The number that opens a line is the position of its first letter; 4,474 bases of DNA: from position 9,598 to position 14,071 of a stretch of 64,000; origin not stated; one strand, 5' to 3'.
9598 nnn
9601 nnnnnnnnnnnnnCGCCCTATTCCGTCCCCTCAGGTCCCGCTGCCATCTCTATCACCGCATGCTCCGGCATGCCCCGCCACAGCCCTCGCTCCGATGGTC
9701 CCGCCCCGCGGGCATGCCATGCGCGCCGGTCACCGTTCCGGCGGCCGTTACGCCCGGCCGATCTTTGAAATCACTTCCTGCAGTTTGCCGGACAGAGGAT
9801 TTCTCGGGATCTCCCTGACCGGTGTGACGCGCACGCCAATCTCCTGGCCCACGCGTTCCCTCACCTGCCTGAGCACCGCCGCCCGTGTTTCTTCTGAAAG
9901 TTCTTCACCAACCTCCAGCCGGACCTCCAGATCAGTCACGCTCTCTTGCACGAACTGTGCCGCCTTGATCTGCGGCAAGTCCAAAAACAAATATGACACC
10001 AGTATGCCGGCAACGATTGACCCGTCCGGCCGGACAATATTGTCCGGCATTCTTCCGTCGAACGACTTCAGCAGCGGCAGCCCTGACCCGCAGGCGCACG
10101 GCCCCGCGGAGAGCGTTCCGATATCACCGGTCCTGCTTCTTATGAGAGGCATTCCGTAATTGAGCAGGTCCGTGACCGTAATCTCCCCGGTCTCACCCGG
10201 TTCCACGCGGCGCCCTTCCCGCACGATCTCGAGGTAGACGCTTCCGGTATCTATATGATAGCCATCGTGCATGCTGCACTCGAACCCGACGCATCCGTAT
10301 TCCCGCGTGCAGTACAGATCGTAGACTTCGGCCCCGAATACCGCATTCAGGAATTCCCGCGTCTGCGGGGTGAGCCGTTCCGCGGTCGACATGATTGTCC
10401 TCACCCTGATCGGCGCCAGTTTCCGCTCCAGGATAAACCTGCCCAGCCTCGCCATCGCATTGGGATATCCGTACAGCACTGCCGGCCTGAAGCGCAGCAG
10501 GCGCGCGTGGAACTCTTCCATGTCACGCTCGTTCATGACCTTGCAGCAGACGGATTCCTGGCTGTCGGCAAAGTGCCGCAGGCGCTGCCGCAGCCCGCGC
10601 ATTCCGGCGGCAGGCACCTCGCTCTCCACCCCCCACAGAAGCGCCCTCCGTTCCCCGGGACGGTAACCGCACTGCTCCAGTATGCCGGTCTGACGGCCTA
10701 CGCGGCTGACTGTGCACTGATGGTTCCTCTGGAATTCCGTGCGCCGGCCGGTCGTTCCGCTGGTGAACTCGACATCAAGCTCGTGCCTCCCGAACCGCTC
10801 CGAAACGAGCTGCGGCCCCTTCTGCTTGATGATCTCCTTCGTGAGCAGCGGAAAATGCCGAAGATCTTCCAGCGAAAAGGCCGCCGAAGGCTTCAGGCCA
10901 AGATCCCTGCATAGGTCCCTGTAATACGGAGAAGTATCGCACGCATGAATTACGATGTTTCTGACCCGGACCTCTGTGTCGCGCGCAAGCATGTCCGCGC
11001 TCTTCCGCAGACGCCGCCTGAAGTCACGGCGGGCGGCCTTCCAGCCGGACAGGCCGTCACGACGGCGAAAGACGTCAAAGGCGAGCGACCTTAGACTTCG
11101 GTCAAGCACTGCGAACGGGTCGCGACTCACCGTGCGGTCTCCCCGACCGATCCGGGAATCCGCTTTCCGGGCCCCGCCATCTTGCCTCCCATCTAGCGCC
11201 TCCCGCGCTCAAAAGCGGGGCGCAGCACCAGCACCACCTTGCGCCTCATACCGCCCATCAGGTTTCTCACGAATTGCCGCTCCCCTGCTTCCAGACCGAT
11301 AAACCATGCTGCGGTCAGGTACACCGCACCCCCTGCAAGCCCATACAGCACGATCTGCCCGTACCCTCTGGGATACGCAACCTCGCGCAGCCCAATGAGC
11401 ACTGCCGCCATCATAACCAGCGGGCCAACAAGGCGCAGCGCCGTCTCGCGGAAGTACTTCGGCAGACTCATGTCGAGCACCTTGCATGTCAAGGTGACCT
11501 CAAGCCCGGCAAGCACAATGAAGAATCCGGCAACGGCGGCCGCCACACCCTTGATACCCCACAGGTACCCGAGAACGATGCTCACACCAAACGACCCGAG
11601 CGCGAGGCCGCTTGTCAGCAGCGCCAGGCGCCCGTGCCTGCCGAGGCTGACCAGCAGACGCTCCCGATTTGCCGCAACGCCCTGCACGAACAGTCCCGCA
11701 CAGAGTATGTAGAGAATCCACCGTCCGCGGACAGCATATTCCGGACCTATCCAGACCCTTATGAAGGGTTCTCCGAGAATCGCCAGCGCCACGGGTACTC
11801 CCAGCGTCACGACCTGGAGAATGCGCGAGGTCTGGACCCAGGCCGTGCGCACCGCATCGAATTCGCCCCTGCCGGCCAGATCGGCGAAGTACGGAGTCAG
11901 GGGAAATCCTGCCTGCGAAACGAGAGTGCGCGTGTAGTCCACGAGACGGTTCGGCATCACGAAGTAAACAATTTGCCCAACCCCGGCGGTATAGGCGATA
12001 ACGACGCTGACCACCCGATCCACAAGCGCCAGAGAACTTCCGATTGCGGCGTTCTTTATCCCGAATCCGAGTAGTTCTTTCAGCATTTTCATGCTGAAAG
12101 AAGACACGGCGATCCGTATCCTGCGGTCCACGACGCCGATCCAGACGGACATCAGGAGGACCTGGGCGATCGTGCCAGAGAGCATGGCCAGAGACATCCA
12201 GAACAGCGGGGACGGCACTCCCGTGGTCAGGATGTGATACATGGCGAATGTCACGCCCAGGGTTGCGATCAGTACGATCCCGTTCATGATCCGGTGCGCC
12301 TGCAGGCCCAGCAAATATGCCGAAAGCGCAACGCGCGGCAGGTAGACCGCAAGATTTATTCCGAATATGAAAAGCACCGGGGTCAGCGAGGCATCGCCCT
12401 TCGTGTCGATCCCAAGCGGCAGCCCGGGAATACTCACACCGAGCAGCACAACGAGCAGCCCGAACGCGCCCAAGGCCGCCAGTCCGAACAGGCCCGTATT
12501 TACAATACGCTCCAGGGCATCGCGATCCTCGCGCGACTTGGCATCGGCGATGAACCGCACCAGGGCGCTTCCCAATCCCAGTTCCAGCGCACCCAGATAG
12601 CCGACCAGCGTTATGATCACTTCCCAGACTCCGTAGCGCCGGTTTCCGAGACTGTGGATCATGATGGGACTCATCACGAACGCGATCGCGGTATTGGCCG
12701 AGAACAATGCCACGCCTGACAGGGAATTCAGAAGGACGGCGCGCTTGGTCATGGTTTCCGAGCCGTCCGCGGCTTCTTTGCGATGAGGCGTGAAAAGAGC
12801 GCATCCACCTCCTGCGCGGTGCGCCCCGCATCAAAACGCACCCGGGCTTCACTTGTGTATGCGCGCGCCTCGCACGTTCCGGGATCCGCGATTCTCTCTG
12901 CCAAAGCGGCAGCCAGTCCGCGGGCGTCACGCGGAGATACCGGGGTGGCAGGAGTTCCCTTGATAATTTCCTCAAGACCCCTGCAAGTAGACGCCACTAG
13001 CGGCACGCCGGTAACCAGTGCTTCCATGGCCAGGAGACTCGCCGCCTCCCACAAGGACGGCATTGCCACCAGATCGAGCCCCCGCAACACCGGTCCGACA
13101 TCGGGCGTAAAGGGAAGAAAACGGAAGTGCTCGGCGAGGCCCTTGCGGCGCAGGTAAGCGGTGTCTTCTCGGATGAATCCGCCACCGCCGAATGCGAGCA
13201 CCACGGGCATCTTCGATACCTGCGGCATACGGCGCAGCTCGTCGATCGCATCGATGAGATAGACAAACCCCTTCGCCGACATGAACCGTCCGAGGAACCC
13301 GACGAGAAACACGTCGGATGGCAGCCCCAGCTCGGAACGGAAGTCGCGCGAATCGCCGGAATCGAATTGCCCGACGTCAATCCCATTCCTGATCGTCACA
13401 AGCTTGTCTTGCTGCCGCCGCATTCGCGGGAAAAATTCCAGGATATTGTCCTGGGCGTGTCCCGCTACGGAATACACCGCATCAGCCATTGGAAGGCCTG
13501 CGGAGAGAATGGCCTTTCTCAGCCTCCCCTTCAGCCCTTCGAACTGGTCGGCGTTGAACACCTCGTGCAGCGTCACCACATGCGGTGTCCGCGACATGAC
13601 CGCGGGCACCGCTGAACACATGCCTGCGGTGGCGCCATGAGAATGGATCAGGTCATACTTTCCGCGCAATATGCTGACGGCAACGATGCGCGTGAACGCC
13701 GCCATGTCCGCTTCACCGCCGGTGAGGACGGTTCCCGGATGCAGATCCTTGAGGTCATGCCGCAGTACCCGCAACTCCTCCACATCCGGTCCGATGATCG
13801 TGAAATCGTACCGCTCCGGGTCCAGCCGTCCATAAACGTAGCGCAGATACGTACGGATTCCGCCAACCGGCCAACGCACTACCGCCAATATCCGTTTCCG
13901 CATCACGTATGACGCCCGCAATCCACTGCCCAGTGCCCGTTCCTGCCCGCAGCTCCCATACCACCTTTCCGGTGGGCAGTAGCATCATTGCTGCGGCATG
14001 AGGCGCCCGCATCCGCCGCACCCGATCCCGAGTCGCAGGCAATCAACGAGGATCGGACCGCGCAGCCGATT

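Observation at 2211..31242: XrtA/PEP-CTERM-type EPS locus with no exosortase, EpsI, secretion ATPase or PEP-CTERM substrate in 31 kb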

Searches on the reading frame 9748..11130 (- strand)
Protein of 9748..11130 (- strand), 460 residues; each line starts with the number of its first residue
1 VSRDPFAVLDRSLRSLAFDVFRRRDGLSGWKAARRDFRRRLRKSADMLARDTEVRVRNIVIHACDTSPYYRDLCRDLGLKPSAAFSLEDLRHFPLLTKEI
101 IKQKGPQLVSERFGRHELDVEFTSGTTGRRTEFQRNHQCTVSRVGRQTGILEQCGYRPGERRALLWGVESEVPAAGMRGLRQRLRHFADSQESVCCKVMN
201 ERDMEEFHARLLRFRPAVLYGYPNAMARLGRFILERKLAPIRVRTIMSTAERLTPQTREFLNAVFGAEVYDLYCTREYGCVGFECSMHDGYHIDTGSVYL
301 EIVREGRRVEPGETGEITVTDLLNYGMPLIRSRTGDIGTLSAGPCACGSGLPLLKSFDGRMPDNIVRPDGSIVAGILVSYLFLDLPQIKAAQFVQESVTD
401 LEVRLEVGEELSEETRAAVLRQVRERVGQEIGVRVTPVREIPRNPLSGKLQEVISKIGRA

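Call 3: search_protein_families(library=ncbifam, proteins=[window:9748-11130:-], max_evalue=0.00001)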
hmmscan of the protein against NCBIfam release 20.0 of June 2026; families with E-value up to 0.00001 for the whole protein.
window:9748-11130:- (460 aa): 7 families
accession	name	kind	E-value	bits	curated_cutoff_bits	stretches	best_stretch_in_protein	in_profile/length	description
NF045666.1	DVU1553_fam_AMP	equivalog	3.1e-44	151.4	300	1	30-361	6-331/331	DVU_1553 family AMP-dependent CoA ligase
NF041878.1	paak_haloarch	equivalog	8.1e-23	80.7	700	2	241-427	200-393/427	phenylacetate--CoA ligase PaaK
NF053551.1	FlxY_rubin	equivalog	1.3e-22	80.1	520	1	267-428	228-392/424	flexirubin biosynthesis putative acyl-CoA ligase FlxY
TIGR03335.1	F390_ftsA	equivalog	7.3e-18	64.5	458.7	1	53-348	19-317/445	coenzyme F390 synthetase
TIGR02155.1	PA_CoA_ligase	equivalog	4e-16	58.6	646.3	1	214-443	166-410/422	phenylacetate--CoA ligase PaaK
TIGR02304.1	aden_form_hyp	equivalog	3.7e-13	49.2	251.9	1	204-424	176-394/430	F390 synthetase-related protein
NF041217.1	BagE_FevW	exception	1.6e-08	33.9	800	1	243-436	194-383/424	bagremycin/ferroverdin synthetase BagE/FevW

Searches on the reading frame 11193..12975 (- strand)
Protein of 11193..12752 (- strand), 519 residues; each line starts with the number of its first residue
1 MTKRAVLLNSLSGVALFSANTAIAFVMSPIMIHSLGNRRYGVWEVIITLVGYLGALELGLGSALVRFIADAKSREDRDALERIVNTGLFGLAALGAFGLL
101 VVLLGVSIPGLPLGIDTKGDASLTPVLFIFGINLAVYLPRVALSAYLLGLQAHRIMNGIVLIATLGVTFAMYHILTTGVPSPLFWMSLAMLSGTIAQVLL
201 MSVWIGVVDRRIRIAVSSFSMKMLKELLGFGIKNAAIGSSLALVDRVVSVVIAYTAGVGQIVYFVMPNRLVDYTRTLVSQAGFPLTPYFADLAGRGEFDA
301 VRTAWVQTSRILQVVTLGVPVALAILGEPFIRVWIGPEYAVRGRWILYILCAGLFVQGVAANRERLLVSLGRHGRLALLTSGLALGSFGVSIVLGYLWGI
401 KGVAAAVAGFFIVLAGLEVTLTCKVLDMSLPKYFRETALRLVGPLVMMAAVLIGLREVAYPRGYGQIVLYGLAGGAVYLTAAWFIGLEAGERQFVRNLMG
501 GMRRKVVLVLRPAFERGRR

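Call 3: search_protein_families(library=ncbifam, proteins=[window:11193-12752:-], max_evalue=0.00001)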
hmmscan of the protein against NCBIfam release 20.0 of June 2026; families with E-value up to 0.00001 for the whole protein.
window:11193-12752:- (519 aa): 0 families

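Call 5: search_protein_families(library=ncbifam, proteins=[window:11500-12975:-], max_evalue=0.00001)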
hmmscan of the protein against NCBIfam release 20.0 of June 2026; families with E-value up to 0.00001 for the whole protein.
window:11500-12975:- (491 aa): 0 families

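Call 6: search_protein_families(library=pfam, proteins=[window:11193-12752:-], max_evalue=0.01)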
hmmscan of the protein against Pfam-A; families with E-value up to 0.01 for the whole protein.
window:11193-12752:- (519 aa): 1 family
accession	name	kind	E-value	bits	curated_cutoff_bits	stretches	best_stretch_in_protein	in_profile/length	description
PF13440.11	Polysacc_synt_3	-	1.9e-05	24.5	23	1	189-339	141-288/293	Polysaccharide biosynthesis protein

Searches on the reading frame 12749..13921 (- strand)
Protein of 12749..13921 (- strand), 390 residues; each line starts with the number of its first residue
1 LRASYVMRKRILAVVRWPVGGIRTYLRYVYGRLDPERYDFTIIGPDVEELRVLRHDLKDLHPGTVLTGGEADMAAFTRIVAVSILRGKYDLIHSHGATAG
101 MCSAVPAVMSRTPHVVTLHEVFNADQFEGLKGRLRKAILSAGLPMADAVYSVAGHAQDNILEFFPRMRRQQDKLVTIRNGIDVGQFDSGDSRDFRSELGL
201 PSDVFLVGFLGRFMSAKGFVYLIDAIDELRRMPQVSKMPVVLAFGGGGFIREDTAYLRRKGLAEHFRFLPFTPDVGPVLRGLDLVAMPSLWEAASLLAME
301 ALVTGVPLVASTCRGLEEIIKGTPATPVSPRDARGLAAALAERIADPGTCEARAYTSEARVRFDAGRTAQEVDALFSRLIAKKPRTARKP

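Call 3: search_protein_families(library=ncbifam, proteins=[window:12749-13921:-], max_evalue=0.00001)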
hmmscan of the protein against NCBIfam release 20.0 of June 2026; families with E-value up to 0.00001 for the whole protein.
window:12749-13921:- (390 aa): 15 families
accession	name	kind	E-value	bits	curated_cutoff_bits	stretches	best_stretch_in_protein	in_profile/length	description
TIGR03449.1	mycothiol_MshA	equivalog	3e-23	82.4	462.5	1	73-378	84-402/406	D-inositol-3-phosphate glycosyltransferase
TIGR03088.1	stp2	hypoth_equivalog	1.4e-22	80.3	409.05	1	14-377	8-371/374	TIGR03088 family PEP-CTERM/XrtA system glycosyltransferase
TIGR02149.1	glgA_Coryne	subfamily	9.5e-19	67.8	302.4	1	86-348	81-357/391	glycogen synthase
TIGR03999.1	thiol_BshA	equivalog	1.3e-13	50.7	273.7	1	72-375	69-369/375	N-acetyl-alpha-D-glucosaminyl L-malate synthase BshA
NF047684.1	TeichurnBiosyTuaC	equivalog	6e-13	48.5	550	1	88-377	108-387/391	teichuronic acid biosynthesis protein TuaC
NF041876.1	EPS_EpsE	equivalog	6.6e-13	48.7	400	1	172-370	186-387/389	exopolysaccharide biosynthesis GT4 family glycosyltransferase EpsE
TIGR04063.1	stp3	hypoth_equivalog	7.8e-11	41.5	442.05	1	125-354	137-368/397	TIGR04063 family PEP-CTERM/XrtA system glycosyltransferase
TIGR04157.1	glyco_rSAM_CFB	subfamily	1.2e-10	40.9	400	0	285-322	304-341/406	TIGR04157 family glycosyltransferase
TIGR04047.1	MSMEG_0565_glyc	hypoth_equivalog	7.8e-10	38.4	259.85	1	86-364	85-359/373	MSMEG_0565 family glycosyltransferase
NF038011.1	PelF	equivalog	1.5e-07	30.8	100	1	171-348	279-445/489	GT4 family glycosyltransferase PelF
TIGR02095.1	glgA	subfamily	1.5e-07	30.5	328.45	0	192-322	280-409/477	glycogen/starch synthase, ADP-glucose type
NF038298.1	EPS_HpsO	equivalog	2.4e-07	29.9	575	1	175-233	172-230/388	hormogonium polysaccharide biosynthesis glycosyltransferase HpsO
NF038295.1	EPS_HpsP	equivalog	3e-07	29.8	550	1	125-358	129-364/388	hormogonium polysaccharide biosynthesis glycosyltransferase HpsP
NF053787.1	GlcN_PG_synth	equivalog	7.8e-07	28.2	480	0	179-346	171-326/361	N-acetylglucosaminyl phosphatidylglycerol synthase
NF012028.0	PRK15484.1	subfamily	1.9e-06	27.2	618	0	170-240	159-229/380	lipopolysaccharide N-acetylglucosaminyltransferase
